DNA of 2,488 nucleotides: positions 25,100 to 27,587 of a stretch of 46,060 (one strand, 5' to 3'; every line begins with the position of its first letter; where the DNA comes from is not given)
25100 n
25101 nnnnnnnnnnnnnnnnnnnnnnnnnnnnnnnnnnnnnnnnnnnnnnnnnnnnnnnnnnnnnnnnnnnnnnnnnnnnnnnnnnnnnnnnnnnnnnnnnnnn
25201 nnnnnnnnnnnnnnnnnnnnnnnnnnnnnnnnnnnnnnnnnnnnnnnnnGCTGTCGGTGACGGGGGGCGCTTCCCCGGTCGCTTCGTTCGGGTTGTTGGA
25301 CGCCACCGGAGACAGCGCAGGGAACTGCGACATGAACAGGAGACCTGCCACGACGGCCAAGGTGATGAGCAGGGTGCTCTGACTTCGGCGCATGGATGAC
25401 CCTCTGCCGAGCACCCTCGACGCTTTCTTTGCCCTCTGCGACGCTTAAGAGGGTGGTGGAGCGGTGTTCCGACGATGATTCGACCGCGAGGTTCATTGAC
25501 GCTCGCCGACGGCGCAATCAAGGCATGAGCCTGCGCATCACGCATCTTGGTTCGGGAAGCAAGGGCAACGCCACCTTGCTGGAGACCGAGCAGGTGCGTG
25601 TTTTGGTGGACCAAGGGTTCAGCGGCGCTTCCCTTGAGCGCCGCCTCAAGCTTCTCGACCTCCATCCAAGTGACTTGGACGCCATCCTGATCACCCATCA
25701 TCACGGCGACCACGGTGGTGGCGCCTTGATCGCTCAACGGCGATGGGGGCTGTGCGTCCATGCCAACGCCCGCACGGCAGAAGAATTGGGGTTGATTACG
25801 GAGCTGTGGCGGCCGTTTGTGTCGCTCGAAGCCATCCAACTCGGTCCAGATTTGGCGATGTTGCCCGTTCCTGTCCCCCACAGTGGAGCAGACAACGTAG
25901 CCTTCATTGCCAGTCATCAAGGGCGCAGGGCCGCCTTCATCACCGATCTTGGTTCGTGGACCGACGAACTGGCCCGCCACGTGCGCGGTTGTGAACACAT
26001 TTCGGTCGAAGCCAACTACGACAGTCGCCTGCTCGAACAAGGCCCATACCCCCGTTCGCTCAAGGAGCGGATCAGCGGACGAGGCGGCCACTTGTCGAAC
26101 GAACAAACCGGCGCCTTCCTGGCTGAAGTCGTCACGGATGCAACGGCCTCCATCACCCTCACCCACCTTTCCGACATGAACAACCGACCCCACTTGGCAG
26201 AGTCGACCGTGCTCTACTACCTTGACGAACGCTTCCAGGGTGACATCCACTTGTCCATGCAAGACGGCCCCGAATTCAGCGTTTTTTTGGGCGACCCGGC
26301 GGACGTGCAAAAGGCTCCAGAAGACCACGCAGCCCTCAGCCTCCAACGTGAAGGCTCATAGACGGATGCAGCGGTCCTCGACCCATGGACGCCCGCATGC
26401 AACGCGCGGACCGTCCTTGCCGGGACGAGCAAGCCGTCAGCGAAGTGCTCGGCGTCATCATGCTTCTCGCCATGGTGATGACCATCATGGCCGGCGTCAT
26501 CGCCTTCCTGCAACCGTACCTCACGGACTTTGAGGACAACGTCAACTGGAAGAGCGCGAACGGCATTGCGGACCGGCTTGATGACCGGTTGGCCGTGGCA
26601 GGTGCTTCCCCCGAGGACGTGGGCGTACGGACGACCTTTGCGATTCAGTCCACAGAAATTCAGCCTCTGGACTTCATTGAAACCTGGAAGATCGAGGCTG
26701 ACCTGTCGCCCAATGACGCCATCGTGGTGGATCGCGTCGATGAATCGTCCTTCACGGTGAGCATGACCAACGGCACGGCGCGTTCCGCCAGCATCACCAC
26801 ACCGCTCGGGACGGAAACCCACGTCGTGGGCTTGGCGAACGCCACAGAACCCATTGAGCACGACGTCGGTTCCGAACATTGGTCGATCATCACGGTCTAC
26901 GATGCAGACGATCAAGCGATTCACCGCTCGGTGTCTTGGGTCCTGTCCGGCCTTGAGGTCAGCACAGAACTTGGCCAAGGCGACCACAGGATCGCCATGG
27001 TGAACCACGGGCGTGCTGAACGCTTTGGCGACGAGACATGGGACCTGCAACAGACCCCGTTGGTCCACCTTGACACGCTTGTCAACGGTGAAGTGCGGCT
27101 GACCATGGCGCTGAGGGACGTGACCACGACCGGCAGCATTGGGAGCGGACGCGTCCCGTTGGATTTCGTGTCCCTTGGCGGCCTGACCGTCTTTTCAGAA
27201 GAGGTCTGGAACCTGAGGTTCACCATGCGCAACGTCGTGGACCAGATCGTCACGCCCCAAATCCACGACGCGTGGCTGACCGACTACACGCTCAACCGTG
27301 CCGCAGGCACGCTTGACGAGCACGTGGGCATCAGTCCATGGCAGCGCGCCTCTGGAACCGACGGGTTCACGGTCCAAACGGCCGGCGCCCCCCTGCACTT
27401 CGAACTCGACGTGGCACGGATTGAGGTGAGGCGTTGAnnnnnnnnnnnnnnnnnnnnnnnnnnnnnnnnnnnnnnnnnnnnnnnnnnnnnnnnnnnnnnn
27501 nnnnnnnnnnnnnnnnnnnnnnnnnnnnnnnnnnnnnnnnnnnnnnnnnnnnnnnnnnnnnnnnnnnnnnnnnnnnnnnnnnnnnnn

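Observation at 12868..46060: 33-kb cell-envelope island: two protease-coupled giant-protein operons flanking a pilin-like operon, with a dedicated OST and STAND regulator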

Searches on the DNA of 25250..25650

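Call 74: search_rna_families(source=window, start=25250, end=25650, threshold=evalue, max_evalue=5)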
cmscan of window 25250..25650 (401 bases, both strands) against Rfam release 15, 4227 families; matches with E-value up to 5: 3.
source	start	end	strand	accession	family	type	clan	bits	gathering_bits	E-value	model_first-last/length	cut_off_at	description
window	25328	25384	+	RF01144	sR17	Gene; snRNA; snoRNA; CD-box;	-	14.9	36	0.45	1-55/55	no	Small nucleolar RNA sR17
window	25624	25642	-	RF01792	eiav_FSE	Cis-reg; frameshift_element;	-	14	40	0.84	1-19/35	no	ribosomal frameshift site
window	25405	25463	-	RF01014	mir-1306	Gene; miRNA;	-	13.9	70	4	1-72/72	no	mir-1306 microRNA precursor family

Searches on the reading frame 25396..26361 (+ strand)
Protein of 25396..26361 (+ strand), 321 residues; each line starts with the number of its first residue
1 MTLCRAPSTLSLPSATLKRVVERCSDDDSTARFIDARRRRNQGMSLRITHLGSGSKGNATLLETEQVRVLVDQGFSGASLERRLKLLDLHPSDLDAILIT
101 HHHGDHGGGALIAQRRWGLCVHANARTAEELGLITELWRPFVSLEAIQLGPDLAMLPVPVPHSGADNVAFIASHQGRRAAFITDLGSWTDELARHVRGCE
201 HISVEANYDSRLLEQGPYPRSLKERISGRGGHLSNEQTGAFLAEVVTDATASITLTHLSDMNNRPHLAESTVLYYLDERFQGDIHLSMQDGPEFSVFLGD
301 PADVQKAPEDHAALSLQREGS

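Call 4: search_protein_families(library=pfam, proteins=[window:25396-26361:+], max_evalue=0.01)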
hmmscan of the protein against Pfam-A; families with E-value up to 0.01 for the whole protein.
window:25396-26361:+ (321 aa): 4 families
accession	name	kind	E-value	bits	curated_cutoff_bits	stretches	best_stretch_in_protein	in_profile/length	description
PF12706.13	Lactamase_B_2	-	7.3e-15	55.5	27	1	68-246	2-191/200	Beta-lactamase superfamily domain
PF00753.33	Lactamase_B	-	6.1e-13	49.6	22.7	1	56-132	5-82/196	Metallo-beta-lactamase superfamily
PF16661.11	Lactamase_B_6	-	0.00095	19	27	1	61-110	1-53/193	Metallo-beta-lactamase superfamily domain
PF23023.1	Anti-Pycsar_Apyc1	-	0.0089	16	50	0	44-110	1-70/250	Anti-Pycsar protein Apyc1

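Call 31: search_protein_families(library=ncbifam, proteins=[window:25396-26361:+], max_evalue=0.01)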
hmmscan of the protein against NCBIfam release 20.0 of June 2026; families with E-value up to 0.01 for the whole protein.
window:25396-26361:+ (321 aa): 19 families
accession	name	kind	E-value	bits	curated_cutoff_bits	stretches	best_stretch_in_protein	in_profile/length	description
TIGR03675.1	arCOG00543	equivalog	1.6e-07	29.9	580.2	1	41-108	170-243/631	beta-CASP ribonuclease aCPSF1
TIGR03307.1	PhnP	equivalog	3.7e-07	29.8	272.25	1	58-193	38-171/249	phosphonate metabolism protein PhnP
NF033106.1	blaL1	exception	7.1e-06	25.2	560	1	58-128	60-132/290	L1 family subclass B3 metallo-beta-lactamase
TIGR02651.1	RNase_Z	equivalog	1e-05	24.8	292.95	1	58-109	19-67/302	ribonuclease Z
NF033105.1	bla_subclass_B3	equivalog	1.1e-05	24.9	240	1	59-131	25-99/257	subclass B3 metallo-beta-lactamase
TIGR03413.1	GSH_gloB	equivalog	1.2e-05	24.9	200.8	1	81-130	31-78/248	hydroxyacylglutathione hydrolase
NF000801.0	PRK00055.1-3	equivalog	1.2e-05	24.6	252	1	59-109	22-69/307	ribonuclease Z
NF001911.0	PRK00685.1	equivalog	2.5e-05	23.9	144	1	59-129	10-76/228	metal-dependent hydrolase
NF012229.1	bla_class_B_core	domain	4.4e-05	23.7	100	1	60-131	18-88/139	metallo-beta-lactamase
NF000456.2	blaMSI-1_fam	exception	0.00022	20.6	550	1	54-123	44-116/289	MSI-1 family subclass B3 metallo-beta-lactamase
NF002553.0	PRK02113.1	equivalog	0.00023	20.7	386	1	59-110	37-83/252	MBL fold metallo-hydrolase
NF045584.1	cas14_MBL_CASP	equivalog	0.00026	19.5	800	1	48-108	3-65/612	type VII CRISPR-associated protein Cas14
NF047919.1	lactonase_YtnP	equivalog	0.0013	18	425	1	78-111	84-117/274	YtnP family quorum-quenching lactonase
NF053820.1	MBLfold_Strvi7410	exception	0.0015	18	525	1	60-108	27-79/343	Strvi_7410 family MBL fold metallo-hydrolase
NF041809.1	Avs1a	equivalog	0.0015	17.4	420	1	55-111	5-64/387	AVAST type 1 anti-phage system MBL fold metallo-hydrolase Avs1a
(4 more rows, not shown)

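Call 61: search_protein_families(library=padloc, proteins=[window:25396-26361:+], max_evalue=0.01)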
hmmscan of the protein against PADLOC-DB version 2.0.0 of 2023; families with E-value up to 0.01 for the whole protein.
window:25396-26361:+ (321 aa): 3 families
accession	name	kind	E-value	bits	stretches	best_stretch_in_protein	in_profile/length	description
PDLC03805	RTasMBL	-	0.0011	16.2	1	55-109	9-63/322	DRT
PDLC03854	LmuA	-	0.0012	16.1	1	56-111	12-74/345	-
PDLC02158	Avs1a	-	0.0089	13.3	0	55-111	9-68/392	-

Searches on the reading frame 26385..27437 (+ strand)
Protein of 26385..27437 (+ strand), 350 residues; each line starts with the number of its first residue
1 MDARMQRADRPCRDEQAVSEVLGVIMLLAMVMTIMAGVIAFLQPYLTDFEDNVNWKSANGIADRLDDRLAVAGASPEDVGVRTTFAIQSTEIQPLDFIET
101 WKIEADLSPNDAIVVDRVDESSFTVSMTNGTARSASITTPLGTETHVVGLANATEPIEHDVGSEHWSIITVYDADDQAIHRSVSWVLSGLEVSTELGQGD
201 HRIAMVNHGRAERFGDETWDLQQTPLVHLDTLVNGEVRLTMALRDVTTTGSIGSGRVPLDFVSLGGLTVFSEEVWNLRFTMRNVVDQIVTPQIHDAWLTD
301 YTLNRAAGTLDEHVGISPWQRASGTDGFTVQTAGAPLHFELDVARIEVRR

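Call 5: search_protein_families(library=pfam, proteins=[window:26385-27437:+], max_evalue=0.01)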
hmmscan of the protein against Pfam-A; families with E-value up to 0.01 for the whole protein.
window:26385-27437:+ (350 aa): 2 families
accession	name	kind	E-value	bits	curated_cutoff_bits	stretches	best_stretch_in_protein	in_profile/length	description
PF07790.16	Pilin_N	-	0.00062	21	25.2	1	16-41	1-25/78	Archaeal Type IV pilin, N-terminal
PF23960.2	DUF7289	-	0.0014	18.6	27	1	17-70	2-55/238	Family of unknown function (DUF7289)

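Call 31: search_protein_families(library=ncbifam, proteins=[window:26385-27437:+], max_evalue=0.01)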
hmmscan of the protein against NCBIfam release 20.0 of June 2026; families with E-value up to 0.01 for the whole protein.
window:26385-27437:+ (350 aa): 0 families

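Call 61: search_protein_families(library=padloc, proteins=[window:26385-27437:+], max_evalue=0.01)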
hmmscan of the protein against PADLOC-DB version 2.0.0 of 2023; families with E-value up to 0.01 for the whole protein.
window:26385-27437:+ (350 aa): 0 families
